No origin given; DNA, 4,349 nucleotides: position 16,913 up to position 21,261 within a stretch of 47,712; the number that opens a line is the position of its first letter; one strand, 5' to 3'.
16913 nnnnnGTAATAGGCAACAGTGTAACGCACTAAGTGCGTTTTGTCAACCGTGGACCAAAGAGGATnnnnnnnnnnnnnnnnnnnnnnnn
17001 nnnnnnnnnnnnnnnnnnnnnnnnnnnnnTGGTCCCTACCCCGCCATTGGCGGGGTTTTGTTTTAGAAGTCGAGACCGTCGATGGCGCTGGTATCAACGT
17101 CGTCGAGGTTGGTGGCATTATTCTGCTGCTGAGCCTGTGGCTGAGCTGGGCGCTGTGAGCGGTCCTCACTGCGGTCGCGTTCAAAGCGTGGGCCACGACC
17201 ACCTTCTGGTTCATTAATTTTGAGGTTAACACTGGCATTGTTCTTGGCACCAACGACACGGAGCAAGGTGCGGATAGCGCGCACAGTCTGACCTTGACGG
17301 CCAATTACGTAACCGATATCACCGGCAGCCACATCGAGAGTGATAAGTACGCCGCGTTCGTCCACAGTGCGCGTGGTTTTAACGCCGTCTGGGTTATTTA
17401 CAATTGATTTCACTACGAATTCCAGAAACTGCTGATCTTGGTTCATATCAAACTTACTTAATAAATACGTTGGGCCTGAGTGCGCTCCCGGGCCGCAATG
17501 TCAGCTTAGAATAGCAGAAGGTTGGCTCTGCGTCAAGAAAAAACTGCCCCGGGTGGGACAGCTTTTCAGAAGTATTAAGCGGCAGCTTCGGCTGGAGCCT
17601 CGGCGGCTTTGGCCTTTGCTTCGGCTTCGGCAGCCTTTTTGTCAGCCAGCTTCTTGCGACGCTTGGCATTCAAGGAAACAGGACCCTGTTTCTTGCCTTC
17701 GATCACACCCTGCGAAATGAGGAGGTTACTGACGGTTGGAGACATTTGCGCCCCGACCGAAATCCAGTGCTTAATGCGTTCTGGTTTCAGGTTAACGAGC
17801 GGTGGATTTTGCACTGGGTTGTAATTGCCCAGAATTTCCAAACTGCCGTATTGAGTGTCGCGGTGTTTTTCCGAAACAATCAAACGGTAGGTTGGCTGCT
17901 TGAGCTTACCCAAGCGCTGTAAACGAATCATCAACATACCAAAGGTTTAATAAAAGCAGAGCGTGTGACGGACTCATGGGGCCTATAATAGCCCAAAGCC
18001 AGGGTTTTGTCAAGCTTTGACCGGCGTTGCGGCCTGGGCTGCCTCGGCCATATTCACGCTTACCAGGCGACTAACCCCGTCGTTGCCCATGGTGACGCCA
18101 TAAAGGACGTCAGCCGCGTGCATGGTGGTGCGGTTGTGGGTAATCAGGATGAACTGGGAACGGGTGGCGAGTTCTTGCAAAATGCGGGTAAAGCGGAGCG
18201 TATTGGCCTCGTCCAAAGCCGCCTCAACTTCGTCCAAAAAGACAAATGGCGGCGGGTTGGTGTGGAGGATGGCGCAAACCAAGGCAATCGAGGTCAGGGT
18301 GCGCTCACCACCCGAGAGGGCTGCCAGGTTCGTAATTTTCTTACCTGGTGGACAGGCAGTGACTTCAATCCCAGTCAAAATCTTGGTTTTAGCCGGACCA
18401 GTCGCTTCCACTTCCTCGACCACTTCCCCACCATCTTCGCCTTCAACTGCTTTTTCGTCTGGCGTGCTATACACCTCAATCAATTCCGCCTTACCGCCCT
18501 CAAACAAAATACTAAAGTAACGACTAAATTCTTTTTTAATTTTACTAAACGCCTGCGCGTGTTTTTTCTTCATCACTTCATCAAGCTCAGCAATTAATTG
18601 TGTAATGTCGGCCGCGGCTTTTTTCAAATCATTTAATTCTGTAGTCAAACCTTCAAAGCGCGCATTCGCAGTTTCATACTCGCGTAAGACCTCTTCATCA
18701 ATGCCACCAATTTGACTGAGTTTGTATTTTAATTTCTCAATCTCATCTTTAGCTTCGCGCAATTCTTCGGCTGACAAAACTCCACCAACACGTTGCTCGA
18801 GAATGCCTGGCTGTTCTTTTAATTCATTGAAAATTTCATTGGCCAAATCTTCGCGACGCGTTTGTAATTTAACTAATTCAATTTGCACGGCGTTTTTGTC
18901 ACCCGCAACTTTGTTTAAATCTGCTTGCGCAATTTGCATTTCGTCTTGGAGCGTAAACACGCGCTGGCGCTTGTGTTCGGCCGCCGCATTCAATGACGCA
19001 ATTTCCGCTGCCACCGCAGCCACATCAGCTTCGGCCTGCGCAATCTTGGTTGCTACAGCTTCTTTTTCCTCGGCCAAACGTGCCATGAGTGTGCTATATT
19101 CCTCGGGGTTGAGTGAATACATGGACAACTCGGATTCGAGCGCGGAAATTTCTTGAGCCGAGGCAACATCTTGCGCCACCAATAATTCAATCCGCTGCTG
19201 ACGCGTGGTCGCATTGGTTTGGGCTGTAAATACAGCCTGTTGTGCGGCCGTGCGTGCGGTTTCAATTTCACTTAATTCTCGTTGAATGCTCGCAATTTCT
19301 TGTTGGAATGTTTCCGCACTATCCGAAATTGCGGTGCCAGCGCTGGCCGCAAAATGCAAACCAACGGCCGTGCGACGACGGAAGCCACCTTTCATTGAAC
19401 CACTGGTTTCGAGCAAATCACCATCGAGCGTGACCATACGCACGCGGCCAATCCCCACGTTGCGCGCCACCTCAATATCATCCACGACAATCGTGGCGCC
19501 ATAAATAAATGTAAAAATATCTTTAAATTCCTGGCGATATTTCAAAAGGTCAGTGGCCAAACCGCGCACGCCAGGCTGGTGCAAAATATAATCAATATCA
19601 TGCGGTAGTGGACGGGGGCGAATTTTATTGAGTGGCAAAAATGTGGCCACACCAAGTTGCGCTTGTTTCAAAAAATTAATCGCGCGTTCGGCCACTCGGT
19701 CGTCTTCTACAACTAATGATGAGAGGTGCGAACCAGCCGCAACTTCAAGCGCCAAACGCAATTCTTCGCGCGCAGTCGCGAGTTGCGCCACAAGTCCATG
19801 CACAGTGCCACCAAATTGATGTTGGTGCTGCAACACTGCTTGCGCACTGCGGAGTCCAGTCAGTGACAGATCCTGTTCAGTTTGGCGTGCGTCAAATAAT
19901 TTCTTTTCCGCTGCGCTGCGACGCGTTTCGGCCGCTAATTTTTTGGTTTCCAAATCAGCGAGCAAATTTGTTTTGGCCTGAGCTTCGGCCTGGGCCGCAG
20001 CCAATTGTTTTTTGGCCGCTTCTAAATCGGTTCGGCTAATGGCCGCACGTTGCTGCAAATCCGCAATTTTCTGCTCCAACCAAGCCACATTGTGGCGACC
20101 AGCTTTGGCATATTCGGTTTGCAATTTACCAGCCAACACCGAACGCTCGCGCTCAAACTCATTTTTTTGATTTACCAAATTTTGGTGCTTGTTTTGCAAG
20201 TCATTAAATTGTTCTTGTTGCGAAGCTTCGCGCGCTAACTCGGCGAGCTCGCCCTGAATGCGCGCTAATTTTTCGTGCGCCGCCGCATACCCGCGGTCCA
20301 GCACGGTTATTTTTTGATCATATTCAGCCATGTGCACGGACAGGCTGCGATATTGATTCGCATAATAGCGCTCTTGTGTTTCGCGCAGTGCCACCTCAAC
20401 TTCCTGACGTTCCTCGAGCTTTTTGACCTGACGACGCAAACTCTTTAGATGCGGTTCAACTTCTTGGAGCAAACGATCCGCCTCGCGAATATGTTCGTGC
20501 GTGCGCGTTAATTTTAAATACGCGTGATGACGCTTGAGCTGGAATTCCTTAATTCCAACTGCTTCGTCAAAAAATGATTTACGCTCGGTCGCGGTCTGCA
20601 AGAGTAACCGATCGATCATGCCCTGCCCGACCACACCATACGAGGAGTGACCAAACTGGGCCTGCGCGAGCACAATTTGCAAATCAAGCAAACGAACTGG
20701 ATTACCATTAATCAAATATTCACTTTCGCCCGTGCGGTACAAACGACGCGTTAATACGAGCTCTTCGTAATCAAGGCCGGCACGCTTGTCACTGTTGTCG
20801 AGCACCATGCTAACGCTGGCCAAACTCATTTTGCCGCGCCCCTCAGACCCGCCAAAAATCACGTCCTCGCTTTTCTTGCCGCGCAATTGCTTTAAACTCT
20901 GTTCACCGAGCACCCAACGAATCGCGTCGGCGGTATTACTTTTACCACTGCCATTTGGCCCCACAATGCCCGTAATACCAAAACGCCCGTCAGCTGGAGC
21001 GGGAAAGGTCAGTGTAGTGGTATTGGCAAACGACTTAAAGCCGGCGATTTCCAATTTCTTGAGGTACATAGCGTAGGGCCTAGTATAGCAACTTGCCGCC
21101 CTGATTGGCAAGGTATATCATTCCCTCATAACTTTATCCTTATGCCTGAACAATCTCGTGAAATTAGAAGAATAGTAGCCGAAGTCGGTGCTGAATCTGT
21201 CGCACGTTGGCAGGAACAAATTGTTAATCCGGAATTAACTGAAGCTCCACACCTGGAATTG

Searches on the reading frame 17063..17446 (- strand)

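Call 80: search_protein_families(library=pfam, proteins=[window:17063-17446:-], max_evalue=0.01)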
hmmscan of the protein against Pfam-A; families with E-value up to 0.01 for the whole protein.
window:17063-17446:- (127 aa): 3 families
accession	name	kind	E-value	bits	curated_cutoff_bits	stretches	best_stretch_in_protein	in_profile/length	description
PF13083.13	KH_KhpA-B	-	1e-19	70.7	32.1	1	5-77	1-73/73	KhpA/KhpB, KH domain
PF07650.23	KH_2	-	0.00049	20.3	22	1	37-79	29-72/78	KH domain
PF00013.35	KH_1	-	0.00065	19.9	21.5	1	36-60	3-27/66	KH domain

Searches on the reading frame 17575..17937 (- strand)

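Call 80: search_protein_families(library=pfam, proteins=[window:17575-17937:-], max_evalue=0.01)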
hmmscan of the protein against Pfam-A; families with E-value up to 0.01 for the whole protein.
window:17575-17937:- (120 aa): 1 family
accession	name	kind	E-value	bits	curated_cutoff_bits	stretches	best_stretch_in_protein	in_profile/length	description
PF00886.24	Ribosomal_S16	-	3.2e-15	56.2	27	1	8-66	1-62/62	Ribosomal protein S16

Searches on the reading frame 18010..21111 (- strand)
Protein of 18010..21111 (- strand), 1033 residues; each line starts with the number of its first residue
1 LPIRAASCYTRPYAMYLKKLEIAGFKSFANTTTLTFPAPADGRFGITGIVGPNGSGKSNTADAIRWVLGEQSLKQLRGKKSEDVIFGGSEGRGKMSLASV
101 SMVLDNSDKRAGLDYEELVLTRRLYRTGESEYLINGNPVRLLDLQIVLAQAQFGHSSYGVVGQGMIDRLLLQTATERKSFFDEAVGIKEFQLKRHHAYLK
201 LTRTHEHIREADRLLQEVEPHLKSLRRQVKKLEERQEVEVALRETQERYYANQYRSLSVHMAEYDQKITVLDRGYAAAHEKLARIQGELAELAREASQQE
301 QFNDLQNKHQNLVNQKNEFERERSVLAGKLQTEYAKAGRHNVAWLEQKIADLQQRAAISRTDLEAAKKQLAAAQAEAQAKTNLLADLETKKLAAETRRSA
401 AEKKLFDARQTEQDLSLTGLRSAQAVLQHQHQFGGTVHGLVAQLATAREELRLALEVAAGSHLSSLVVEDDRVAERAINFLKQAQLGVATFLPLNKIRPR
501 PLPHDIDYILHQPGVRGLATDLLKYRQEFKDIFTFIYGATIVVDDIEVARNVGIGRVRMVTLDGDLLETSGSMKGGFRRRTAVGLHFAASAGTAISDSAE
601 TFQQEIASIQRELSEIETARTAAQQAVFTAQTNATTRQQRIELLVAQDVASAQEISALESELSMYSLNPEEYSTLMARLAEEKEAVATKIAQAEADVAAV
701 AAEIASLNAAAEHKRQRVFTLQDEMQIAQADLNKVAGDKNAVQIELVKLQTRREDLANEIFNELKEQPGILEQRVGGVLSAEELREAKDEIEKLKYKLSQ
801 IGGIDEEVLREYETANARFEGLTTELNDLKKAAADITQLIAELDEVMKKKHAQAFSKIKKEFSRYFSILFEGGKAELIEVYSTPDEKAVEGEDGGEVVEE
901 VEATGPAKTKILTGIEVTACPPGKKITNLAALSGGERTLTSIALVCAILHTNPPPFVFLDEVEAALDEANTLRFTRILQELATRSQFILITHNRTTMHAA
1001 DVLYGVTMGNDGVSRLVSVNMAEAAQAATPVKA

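Call 7: search_protein_families(library=pfam, proteins=[window:18010-21111:-], max_evalue=0.1)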
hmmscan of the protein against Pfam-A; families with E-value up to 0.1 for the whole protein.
window:18010-21111:- (1033 aa): 7 families
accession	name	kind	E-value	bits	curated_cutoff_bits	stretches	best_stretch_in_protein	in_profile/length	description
PF02463.25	SMC_N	-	6.2e-63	212.6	40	1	16-1014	1-219/220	RecF/RecN/SMC N terminal domain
PF06470.18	SMC_hinge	-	2e-26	93.1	22.5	1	437-551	4-114/116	SMC proteins Flexible Hinge Domain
PF13304.12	AAA_21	-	4.2e-15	57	27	2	900-993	220-299/304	AAA domain, putative AbiEii toxin, Type IV TA system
PF13476.12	AAA_23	-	1.9e-11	45.4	27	1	19-235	1-199/201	AAA domain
PF13175.12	AAA_15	-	1.9e-07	31.5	32.1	1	15-82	1-55/374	AAA ATPase domain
PF13555.12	AAA_29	-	0.0014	18.8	27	1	45-68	23-46/61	P-loop containing region of AAA domain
PF13558.12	SbcC_Walker_B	-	0.055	14.2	27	0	927-979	28-89/90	SbcC/RAD50-like, Walker B motif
